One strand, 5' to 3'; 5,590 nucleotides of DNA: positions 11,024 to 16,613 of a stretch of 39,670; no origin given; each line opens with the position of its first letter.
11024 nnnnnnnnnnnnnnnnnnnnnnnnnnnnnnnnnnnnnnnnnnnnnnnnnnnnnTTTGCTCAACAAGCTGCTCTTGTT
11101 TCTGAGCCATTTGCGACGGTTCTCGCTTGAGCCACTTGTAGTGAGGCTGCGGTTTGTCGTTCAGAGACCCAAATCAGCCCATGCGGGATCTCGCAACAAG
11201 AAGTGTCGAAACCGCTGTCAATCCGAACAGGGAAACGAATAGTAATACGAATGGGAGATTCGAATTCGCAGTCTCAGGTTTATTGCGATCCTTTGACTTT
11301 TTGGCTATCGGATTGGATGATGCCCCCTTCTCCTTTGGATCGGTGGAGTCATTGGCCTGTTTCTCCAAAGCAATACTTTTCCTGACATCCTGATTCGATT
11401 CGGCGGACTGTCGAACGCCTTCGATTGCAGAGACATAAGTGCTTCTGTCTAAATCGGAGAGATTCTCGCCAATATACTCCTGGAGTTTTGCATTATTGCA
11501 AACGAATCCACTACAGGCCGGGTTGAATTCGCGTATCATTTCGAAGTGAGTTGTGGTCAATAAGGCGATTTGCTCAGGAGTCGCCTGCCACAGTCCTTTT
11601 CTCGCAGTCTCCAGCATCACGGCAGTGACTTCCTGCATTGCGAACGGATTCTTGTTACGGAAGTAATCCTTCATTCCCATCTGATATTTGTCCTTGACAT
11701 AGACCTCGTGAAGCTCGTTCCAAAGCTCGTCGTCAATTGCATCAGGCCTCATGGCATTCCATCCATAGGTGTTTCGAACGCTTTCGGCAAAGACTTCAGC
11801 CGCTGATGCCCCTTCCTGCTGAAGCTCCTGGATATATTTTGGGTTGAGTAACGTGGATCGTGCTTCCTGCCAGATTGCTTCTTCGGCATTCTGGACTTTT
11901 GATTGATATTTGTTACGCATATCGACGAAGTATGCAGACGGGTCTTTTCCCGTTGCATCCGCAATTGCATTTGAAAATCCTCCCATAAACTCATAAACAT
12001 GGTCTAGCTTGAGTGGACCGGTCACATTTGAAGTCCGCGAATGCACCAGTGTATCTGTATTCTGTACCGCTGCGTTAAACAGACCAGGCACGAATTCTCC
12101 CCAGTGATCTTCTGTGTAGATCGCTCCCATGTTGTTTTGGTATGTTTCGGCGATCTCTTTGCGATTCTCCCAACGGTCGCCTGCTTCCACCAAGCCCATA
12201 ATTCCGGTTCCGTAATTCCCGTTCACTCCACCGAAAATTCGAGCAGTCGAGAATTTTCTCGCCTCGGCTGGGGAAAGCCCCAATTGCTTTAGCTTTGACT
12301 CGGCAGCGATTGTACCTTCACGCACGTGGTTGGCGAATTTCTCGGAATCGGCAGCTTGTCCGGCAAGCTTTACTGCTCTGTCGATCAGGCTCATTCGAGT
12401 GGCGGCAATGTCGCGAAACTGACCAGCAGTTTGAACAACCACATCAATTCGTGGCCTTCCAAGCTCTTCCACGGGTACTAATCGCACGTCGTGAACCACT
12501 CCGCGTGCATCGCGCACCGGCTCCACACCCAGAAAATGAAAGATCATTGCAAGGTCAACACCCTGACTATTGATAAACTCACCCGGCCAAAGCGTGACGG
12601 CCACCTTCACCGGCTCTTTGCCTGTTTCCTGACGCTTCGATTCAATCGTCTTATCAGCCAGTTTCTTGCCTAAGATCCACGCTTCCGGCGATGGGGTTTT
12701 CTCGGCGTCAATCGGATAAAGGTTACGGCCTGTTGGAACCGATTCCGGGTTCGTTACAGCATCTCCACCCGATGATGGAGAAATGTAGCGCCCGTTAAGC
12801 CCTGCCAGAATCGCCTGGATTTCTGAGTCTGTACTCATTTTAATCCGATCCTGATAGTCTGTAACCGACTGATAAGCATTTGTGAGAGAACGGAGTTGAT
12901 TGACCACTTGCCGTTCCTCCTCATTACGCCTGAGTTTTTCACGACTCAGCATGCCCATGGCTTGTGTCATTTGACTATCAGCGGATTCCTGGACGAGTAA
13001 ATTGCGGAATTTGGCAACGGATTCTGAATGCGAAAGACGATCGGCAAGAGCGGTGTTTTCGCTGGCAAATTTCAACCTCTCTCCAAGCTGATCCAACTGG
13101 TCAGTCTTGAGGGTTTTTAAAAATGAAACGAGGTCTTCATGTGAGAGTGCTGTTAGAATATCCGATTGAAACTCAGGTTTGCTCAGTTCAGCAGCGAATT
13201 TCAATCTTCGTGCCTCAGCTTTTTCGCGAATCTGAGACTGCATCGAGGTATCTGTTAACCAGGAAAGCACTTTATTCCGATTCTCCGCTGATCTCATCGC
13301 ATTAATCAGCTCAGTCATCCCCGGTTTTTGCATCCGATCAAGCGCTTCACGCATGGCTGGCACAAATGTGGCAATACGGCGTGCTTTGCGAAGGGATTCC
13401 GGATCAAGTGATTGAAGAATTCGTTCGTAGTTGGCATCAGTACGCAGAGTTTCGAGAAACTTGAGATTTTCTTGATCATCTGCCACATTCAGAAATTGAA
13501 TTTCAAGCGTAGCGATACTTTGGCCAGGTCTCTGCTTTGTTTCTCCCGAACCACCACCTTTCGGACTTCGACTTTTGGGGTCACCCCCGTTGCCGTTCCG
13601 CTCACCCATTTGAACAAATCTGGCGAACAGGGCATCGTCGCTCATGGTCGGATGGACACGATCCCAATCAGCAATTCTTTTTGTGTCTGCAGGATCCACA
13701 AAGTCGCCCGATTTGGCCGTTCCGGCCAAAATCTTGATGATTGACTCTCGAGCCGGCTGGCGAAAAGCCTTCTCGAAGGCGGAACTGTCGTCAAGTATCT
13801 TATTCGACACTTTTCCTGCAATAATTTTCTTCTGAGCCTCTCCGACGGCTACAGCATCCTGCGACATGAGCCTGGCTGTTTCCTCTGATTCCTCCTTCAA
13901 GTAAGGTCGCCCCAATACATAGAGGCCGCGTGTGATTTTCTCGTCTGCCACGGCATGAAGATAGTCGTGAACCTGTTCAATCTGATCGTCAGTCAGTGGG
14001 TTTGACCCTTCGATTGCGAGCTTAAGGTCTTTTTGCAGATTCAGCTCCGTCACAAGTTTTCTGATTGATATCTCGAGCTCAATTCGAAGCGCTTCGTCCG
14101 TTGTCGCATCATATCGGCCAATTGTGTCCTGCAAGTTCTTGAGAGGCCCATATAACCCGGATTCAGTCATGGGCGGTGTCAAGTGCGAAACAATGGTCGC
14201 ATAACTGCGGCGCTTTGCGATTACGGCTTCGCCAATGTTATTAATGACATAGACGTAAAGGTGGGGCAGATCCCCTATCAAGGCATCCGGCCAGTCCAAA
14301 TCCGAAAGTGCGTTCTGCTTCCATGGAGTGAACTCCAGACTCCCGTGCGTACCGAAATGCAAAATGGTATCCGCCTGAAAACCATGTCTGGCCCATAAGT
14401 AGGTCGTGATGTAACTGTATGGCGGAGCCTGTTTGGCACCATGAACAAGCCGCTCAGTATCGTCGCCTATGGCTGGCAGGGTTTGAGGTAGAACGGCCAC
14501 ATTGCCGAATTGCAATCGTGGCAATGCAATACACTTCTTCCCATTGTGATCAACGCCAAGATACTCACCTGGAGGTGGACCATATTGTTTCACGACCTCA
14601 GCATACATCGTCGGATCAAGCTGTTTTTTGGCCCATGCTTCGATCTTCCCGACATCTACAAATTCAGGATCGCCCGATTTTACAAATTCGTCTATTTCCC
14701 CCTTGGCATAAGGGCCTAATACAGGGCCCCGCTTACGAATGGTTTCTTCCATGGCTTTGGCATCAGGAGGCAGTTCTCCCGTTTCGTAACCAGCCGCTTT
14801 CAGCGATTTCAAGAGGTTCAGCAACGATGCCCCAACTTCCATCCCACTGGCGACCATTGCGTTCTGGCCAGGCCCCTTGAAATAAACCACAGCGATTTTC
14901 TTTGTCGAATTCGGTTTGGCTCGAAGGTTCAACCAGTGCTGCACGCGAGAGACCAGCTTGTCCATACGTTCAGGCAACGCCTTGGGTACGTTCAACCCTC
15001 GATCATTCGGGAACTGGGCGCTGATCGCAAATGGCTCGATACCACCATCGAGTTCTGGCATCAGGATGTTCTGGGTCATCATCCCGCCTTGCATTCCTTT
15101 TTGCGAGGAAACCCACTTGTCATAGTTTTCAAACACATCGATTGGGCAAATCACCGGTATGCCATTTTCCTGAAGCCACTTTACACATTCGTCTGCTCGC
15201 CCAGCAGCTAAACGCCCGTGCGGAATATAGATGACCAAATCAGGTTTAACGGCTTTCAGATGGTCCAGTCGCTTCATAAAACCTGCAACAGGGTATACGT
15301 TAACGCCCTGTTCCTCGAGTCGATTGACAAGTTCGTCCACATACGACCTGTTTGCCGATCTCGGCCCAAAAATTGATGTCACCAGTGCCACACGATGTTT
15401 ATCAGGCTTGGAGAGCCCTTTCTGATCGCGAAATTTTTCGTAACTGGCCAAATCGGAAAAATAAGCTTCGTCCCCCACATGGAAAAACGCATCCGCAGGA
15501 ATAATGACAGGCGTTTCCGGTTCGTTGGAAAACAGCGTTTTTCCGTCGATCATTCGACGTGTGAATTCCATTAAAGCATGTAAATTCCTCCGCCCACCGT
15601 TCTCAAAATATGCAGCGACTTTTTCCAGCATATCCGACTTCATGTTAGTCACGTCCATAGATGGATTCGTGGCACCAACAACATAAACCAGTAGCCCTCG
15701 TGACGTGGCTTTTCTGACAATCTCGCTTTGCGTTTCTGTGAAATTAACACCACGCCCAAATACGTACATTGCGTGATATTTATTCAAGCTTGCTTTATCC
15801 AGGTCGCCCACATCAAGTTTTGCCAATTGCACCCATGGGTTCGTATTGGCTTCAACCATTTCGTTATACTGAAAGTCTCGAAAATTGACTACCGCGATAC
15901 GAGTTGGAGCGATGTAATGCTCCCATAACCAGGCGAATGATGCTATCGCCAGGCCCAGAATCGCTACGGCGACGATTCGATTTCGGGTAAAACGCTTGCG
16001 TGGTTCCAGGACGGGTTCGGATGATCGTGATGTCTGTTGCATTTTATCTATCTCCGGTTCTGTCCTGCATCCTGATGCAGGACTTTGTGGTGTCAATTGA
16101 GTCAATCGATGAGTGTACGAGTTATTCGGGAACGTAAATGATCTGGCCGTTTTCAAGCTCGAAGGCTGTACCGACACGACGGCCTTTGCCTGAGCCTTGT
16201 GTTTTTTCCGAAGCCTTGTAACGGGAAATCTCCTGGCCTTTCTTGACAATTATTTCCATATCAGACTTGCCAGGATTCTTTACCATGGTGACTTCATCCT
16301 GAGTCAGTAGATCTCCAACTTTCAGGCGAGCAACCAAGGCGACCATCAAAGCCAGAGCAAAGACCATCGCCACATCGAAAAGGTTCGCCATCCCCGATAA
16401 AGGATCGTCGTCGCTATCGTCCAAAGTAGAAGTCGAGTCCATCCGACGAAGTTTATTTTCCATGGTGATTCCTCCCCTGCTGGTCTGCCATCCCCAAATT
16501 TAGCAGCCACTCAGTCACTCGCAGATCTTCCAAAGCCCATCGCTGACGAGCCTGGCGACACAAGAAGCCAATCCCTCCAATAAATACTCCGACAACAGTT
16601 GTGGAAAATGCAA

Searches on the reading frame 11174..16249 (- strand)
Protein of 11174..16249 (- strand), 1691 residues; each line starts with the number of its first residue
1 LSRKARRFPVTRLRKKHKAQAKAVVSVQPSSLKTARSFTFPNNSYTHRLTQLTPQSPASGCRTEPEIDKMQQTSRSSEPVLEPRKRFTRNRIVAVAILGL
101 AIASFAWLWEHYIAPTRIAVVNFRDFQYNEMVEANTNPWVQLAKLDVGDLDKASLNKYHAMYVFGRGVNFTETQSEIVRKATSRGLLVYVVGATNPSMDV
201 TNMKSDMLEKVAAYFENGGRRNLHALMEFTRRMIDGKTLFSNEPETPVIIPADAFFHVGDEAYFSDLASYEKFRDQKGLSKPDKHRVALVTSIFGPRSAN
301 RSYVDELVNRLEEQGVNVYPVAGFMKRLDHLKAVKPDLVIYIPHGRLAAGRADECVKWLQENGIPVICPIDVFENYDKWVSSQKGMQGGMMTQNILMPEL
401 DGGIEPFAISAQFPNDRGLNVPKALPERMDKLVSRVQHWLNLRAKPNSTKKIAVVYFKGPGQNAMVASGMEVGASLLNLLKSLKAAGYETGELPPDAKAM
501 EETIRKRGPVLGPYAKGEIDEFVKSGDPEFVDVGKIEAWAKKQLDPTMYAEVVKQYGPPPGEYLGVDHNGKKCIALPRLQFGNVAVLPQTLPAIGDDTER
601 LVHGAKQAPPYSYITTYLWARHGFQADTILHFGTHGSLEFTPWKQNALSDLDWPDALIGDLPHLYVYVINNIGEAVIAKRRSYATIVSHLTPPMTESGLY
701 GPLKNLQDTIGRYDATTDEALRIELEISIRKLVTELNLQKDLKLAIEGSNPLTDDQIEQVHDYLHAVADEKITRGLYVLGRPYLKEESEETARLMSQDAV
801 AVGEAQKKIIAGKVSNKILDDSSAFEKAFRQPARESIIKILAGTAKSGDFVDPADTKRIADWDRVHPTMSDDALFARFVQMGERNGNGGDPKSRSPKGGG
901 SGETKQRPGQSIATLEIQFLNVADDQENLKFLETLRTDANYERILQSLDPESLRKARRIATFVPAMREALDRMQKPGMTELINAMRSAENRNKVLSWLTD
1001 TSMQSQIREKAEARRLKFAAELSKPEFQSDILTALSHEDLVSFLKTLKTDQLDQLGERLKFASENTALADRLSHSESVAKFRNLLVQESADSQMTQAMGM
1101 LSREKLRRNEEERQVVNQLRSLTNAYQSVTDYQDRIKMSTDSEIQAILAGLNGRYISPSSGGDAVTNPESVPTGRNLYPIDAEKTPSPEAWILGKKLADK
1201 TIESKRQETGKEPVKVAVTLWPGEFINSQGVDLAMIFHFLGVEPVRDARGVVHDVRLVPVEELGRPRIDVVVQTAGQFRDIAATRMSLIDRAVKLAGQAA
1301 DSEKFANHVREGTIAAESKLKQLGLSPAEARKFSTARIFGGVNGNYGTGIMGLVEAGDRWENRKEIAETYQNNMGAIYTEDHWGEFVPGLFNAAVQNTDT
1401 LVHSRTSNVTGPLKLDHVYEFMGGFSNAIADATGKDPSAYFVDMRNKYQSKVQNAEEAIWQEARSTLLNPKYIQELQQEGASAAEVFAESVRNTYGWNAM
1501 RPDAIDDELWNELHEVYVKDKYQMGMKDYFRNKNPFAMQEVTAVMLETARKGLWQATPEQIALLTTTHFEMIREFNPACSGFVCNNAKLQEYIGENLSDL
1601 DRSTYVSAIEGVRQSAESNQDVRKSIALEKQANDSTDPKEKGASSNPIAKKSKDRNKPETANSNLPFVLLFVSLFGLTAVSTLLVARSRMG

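Call 10: search_protein_families(library=pfam, proteins=[window:11174-16249:-], max_evalue=0.01)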
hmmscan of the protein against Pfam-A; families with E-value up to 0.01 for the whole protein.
window:11174-16249:- (1691 aa): 1 family
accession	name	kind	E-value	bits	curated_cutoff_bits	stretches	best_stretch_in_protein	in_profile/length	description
PF02514.21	CobN-Mg_chel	-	2e-295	983.3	24.5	2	964-1560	490-1089/1090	CobN/Magnesium Chelatase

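Call 57: search_protein_families(library=ncbifam, proteins=[window:11174-16249:-], max_evalue=0.01)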
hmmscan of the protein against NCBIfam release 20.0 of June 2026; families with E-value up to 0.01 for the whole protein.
window:11174-16249:- (1691 aa): 9 families
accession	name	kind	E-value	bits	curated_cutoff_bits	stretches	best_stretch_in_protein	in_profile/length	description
NF004644.0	PRK05989.2-2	equivalog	4.3e-200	667.5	1248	2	1136-1619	755-1231/1289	cobaltochelatase subunit CobN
NF004645.0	PRK05989.2-3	equivalog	1.3e-193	645.8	1619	2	1093-1656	944-1517/1597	cobaltochelatase subunit CobN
TIGR02025.1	BchH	equivalog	8.2e-185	616.7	829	2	211-799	166-746/1271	magnesium chelatase subunit H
NF009140.0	PRK12493.1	equivalog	9.8e-175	583.5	1300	2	1071-1566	814-1297/1313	magnesium chelatase subunit H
TIGR02257.1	cobalto_cobN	equivalog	2.2e-152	509.4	822.05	2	1098-1561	768-1213/1226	cobaltochelatase subunit CobN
NF004646.0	PRK05989.2-4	equivalog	9.3e-143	477.2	1468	3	1100-1570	792-1235/1277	cobaltochelatase subunit CobN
NF009942.0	PRK13405.1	equivalog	1.2e-134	450.4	1166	2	355-824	329-796/1245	magnesium chelatase subunit H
NF008973.0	PRK12321.1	equivalog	4.2e-126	422.2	1235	2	1131-1562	685-1095/1105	cobaltochelatase subunit CobN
NF004643.0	PRK05989.2-1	equivalog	7.5e-110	368.5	1926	2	1127-1572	725-1154/1184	cobaltochelatase subunit CobN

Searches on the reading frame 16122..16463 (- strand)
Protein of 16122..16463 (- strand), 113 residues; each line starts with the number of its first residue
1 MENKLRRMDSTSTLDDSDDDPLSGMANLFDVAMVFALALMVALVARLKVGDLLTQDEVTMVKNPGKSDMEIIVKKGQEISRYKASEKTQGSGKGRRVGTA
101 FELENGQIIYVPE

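Call 10: search_protein_families(library=pfam, proteins=[window:16122-16463:-], max_evalue=0.01)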
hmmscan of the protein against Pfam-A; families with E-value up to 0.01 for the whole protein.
window:16122-16463:- (113 aa): 1 family
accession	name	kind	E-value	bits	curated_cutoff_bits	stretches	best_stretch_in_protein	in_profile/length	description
PF09919.14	DUF2149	-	1.8e-31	108.8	27.1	1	22-113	1-92/92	Uncharacterized conserved protein (DUF2149)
